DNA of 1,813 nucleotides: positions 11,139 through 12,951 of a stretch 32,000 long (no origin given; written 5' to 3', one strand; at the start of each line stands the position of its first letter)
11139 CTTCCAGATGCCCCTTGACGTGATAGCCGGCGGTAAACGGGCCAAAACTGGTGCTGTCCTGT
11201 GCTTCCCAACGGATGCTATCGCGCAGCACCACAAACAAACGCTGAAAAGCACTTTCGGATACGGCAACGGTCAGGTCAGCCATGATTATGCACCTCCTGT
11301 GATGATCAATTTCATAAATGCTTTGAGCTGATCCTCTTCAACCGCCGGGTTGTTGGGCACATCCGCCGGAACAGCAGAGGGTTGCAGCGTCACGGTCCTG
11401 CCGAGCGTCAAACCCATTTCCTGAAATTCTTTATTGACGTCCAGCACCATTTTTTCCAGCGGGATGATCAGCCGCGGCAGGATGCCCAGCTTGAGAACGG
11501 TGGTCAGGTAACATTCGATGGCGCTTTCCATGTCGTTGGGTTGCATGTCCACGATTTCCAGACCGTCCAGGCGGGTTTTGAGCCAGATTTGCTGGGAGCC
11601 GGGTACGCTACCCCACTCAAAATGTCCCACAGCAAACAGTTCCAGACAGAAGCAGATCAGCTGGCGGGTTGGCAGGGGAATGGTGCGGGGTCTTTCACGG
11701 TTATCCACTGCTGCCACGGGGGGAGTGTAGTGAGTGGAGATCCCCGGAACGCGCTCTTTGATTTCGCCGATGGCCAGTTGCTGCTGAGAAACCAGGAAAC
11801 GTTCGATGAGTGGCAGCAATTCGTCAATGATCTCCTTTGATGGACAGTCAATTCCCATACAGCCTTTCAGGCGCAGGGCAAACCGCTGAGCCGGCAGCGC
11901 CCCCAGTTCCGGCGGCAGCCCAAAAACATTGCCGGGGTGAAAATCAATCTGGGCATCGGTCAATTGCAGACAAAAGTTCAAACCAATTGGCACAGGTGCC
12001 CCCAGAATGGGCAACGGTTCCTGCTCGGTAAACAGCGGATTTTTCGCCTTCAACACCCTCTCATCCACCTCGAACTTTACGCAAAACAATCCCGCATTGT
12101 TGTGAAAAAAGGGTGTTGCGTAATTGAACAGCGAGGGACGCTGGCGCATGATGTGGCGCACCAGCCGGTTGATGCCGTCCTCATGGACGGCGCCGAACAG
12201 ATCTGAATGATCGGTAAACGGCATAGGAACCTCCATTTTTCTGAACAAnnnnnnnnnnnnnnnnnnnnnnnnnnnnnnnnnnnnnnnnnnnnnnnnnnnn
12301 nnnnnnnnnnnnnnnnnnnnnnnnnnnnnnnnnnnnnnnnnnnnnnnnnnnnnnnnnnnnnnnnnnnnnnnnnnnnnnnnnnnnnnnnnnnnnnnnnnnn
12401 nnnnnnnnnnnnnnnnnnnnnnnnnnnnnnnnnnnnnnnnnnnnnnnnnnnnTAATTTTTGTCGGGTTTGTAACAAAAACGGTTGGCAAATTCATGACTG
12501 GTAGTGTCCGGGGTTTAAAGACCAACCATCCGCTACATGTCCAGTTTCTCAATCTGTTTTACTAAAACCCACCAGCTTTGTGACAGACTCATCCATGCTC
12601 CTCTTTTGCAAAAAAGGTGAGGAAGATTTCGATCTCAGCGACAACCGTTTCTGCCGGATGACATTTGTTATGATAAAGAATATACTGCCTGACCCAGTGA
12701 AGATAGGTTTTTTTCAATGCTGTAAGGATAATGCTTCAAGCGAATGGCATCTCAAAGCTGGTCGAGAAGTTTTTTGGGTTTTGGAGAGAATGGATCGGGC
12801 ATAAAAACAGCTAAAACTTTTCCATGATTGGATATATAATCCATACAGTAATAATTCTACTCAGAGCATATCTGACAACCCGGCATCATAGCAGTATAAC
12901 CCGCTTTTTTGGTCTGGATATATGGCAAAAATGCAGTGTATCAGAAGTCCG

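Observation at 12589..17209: Decayed integron platform: IntI-type integrase stump, GTTAGGC core and cassette-style ORF boundaries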

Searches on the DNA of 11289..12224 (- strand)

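Call 57: search_with_rna_model(model_id=R2, sources=[L086, L087, L088, L089, L090, L091, L100, L104], filters=off, max_evalue=1, show_alignments=3)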
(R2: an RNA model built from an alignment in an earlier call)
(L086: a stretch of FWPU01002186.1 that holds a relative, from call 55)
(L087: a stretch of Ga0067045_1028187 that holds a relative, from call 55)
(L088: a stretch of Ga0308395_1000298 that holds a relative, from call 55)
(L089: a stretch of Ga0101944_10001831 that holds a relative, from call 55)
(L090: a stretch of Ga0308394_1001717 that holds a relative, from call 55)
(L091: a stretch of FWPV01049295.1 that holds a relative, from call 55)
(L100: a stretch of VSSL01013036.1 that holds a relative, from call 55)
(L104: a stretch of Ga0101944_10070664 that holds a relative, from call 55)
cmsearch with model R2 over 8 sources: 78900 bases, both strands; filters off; matches with E-value up to 1: 3.
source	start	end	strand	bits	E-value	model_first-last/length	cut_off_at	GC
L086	938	987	+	17.5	0.048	5-62/68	no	0.6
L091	3092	3136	-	15.5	0.15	1-68/68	no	0.51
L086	5015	5088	-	14.2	0.3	1-68/68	no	0.55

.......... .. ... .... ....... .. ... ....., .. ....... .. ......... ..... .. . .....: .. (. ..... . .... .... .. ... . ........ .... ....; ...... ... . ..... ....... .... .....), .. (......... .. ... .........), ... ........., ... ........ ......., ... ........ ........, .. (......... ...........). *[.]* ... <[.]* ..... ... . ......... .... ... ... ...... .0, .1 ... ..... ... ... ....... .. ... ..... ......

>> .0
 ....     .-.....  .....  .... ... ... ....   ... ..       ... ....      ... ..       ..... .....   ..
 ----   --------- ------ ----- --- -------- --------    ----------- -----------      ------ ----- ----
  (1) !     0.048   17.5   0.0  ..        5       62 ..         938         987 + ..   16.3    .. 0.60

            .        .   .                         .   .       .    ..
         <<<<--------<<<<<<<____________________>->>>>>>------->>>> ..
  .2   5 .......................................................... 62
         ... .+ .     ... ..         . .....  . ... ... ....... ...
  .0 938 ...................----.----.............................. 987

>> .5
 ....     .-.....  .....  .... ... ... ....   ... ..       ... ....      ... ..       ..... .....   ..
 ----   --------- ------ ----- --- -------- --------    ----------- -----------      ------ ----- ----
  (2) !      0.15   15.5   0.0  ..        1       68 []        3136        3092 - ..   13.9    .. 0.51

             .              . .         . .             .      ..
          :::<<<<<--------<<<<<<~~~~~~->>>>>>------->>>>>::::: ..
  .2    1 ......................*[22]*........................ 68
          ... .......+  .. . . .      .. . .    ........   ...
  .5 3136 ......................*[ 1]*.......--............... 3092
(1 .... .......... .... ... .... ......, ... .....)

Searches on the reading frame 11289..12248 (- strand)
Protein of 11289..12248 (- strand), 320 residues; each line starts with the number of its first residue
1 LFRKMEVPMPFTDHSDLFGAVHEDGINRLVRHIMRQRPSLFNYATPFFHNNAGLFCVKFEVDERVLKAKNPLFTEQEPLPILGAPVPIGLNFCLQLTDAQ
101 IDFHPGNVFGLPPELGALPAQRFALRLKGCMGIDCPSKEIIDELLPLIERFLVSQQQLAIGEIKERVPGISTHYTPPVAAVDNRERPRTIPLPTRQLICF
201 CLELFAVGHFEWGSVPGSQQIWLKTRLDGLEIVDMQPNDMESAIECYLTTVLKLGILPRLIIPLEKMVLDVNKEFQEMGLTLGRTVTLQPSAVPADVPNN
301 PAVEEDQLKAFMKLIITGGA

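Call 10: search_protein_families(library=pfam, proteins=[window:11289-12248:-], max_evalue=0.1)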
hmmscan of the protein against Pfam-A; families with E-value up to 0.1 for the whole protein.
window:11289-12248:- (320 aa): 0 families

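Call 38: search_protein_families(library=padloc, proteins=[window:11289-12248:-], max_evalue=0.01)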
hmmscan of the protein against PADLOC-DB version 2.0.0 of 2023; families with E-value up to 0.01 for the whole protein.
window:11289-12248:- (320 aa): 0 families

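Call 55: find_related_loci(query=window:11289-12224:-, collection=metagenome_contigs, flank=10000)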
Query window:11289-12224:- (312 aa) in metagenome_contigs; peptide patterns used: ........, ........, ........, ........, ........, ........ (x = any residue, [..] = any of these).
54 stretches matched a pattern; 19 encode a relative of the query (tblastn E <= 1e-3); 19 distinct loci.
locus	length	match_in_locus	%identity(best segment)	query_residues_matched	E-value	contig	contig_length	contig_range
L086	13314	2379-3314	91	1-312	0e+0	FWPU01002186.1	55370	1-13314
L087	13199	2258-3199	90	1-312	0e+0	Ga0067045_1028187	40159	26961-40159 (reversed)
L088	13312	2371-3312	90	1-312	0e+0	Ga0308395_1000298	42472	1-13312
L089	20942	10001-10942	90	1-312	0e+0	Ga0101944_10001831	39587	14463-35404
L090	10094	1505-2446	90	1-312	0e+0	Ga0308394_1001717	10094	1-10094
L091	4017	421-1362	84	1-312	0e+0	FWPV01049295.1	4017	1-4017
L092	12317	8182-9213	54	1-312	4e-123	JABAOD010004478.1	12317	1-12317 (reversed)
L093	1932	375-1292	56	1-308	5e-126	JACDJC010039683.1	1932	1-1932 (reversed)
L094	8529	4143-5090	55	1-308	1e-114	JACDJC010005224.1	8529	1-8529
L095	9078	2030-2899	55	1-306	9e-107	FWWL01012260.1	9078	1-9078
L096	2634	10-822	58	55-312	4e-107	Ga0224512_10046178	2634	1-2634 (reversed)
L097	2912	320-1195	56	1-308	9e-106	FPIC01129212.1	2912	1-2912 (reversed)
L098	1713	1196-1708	61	1-171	2e-67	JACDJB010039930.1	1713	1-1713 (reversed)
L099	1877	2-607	45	85-308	2e-64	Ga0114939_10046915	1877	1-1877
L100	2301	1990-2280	97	1-97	1e-61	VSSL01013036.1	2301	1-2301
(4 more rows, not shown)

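Call 89: search_protein_families(library=ncbifam, proteins=[window:11289-12224:-, L086:1000-1791:-], max_evalue=0.01)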
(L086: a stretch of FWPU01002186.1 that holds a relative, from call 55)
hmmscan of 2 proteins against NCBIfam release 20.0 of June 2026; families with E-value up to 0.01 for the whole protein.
window:11289-12224:- (312 aa): 0 families

L086:1000-1791:- (264 aa): 0 families

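Call 90: search_protein_families(library=pfam, proteins=[L086:1000-1791:-], max_evalue=0.1)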
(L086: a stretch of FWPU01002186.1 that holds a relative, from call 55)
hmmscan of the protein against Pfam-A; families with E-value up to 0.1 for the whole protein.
L086:1000-1791:- (264 aa): 1 family
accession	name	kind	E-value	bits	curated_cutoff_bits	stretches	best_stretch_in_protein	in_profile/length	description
PF20133.4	HHL1-like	-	0.024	15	23.7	1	68-109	17-58/146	Protein HHL1-like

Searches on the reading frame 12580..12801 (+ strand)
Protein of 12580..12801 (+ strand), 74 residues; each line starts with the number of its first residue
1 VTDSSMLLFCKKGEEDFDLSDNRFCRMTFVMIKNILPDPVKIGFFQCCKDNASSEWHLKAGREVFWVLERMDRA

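Call 90: search_protein_families(library=pfam, proteins=[window:12580-12801:+], max_evalue=0.1)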
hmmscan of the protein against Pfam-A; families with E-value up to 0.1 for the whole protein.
window:12580-12801:+ (74 aa): 0 families
